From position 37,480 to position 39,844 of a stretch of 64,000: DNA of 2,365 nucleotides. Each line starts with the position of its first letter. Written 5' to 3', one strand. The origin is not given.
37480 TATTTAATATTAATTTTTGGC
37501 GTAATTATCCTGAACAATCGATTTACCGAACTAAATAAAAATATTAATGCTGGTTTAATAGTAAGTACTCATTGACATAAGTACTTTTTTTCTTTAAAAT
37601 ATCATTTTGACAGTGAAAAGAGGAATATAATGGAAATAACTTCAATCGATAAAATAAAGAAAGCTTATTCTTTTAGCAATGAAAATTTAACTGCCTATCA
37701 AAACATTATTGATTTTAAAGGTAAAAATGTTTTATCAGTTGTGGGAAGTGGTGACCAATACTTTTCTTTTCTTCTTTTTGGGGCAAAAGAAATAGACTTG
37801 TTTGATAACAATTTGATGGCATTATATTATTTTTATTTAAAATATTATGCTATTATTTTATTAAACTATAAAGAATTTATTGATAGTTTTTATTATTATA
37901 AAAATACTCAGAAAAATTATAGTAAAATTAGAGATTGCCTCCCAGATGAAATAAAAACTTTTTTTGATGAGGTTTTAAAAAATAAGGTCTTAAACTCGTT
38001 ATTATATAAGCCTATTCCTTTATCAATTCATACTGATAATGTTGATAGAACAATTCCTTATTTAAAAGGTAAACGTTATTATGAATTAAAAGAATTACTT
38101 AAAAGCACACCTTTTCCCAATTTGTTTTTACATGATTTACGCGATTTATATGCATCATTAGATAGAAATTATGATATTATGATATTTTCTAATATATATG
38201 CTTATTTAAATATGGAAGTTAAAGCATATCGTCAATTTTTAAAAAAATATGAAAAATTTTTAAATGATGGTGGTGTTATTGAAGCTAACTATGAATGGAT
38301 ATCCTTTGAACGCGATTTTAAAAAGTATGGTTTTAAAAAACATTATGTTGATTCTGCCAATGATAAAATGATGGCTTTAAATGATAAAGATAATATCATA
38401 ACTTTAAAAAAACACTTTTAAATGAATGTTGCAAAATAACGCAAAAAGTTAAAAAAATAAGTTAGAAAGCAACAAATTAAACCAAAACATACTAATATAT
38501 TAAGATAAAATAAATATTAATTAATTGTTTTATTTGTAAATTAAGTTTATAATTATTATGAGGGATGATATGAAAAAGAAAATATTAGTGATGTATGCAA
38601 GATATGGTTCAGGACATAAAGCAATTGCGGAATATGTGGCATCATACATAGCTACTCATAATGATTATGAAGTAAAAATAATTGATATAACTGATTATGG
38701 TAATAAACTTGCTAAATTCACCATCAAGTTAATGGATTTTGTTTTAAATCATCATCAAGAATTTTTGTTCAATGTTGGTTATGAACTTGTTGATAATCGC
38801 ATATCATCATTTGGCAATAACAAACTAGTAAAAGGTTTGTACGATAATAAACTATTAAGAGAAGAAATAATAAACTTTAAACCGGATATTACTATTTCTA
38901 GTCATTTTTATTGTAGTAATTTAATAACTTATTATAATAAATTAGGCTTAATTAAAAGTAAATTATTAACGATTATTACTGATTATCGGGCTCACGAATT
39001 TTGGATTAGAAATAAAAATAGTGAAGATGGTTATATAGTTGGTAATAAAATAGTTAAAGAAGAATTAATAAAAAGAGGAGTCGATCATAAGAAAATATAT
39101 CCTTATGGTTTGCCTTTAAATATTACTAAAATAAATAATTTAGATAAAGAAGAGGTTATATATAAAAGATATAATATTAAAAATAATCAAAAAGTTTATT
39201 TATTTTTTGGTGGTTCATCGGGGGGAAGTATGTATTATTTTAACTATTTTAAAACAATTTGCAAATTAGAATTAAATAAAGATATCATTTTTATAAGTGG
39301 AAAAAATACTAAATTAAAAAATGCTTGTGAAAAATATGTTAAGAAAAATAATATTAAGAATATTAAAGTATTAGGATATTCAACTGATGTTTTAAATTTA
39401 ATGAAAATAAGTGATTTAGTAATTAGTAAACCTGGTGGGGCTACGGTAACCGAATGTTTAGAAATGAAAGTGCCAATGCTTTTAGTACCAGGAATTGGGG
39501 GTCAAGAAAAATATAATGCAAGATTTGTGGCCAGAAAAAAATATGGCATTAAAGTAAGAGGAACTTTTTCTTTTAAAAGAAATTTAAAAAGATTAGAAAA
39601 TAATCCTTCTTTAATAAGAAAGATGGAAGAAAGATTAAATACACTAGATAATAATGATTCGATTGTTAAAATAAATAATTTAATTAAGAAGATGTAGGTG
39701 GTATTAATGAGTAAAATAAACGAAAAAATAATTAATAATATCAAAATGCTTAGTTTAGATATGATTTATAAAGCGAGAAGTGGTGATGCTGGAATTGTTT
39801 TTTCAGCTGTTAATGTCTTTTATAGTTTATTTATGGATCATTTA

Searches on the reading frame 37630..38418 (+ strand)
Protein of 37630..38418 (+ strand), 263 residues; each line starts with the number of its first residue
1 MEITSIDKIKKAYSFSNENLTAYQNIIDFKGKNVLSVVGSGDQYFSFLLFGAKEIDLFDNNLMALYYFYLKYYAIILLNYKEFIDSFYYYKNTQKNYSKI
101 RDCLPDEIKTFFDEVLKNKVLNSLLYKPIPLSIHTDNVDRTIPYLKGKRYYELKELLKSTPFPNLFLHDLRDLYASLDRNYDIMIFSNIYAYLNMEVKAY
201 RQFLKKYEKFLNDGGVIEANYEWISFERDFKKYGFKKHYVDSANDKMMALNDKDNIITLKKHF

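Call 3: search_protein_families(library=pfam, proteins=[window:37630-38418:+], max_evalue=0.01)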
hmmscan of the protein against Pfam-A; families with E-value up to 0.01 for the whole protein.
window:37630-38418:+ (263 aa): 1 family
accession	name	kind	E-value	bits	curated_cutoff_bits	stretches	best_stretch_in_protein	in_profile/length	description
PF11899.13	DUF3419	-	1.2e-07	31.6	28.2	1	12-115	11-118/385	Protein of unknown function (DUF3419)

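Call 4: search_protein_families(library=ncbifam, proteins=[window:37630-38418:+], max_evalue=0.01)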
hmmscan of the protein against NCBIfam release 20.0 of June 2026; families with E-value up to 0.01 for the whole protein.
window:37630-38418:+ (263 aa): 0 families

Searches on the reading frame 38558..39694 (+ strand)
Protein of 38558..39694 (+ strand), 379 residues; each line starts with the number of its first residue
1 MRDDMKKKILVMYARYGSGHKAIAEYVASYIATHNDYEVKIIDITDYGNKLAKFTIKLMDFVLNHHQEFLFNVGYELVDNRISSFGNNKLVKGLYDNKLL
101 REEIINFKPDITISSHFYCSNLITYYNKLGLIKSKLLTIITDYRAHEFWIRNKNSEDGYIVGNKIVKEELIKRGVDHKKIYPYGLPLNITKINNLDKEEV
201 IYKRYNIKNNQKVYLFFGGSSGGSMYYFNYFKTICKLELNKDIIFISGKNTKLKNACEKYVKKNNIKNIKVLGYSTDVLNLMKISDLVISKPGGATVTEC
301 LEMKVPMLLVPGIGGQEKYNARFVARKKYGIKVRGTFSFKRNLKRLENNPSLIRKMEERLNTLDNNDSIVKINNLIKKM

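Call 3: search_protein_families(library=pfam, proteins=[window:38558-39694:+], max_evalue=0.01)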
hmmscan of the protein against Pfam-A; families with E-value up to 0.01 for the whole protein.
window:38558-39694:+ (379 aa): 4 families
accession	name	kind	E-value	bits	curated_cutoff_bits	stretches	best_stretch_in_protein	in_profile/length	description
PF06925.17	MGDG_synth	-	5.2e-20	72.6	25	1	20-186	1-168/169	Monogalactosyldiacylglycerol (MGDG) synthase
PF04101.22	Glyco_tran_28_C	-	1.3e-13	51.8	22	1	215-362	3-149/166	Glycosyltransferase family 28 C-terminal domain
PF00534.26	Glycos_transf_1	-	1.5e-08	34.8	26.4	1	229-358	35-167/172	Glycosyl transferases group 1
PF13528.12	Glyco_trans_1_3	-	0.0021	17.7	25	0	284-334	254-305/322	Glycosyl transferase family 1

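Call 4: search_protein_families(library=ncbifam, proteins=[window:38558-39694:+], max_evalue=0.01)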
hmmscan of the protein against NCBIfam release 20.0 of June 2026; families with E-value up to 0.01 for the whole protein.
window:38558-39694:+ (379 aa): 7 families
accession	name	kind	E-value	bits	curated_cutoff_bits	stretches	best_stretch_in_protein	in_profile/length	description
NF010135.0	PRK13609.1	equivalog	1.4e-43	149.3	500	1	6-372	4-361/388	diglucosyl diacylglycerol synthase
NF010134.0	PRK13608.1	equivalog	1.8e-29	103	557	1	6-372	5-361/391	diglucosyl diacylglycerol synthase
TIGR01133.1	murG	equivalog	3.5e-18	65.7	250.25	1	192-372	167-349/353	undecaprenyldiphospho-muramoylpentapeptide beta-N-acetylglucosaminyltransferase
NF009102.0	PRK12446.1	equivalog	3.1e-06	26.3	339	1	204-376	178-349/352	undecaprenyldiphospho-muramoylpentapeptide beta-N-acetylglucosaminyltransferase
NF041548.1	PssE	equivalog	5.3e-05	23.2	120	1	263-319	37-93/146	PssE/Cps14G family polysaccharide biosynthesis glycosyltransferase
TIGR03590.1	PseG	equivalog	0.00023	20.8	153.55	1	209-318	170-275/280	UDP-2,4-diacetamido-2,4,6-trideoxy-beta-L-altropyranose hydrolase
TIGR01426.2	MGT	subfamily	0.01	14.9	260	0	279-326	287-333/393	macrolide family glycosyltransferase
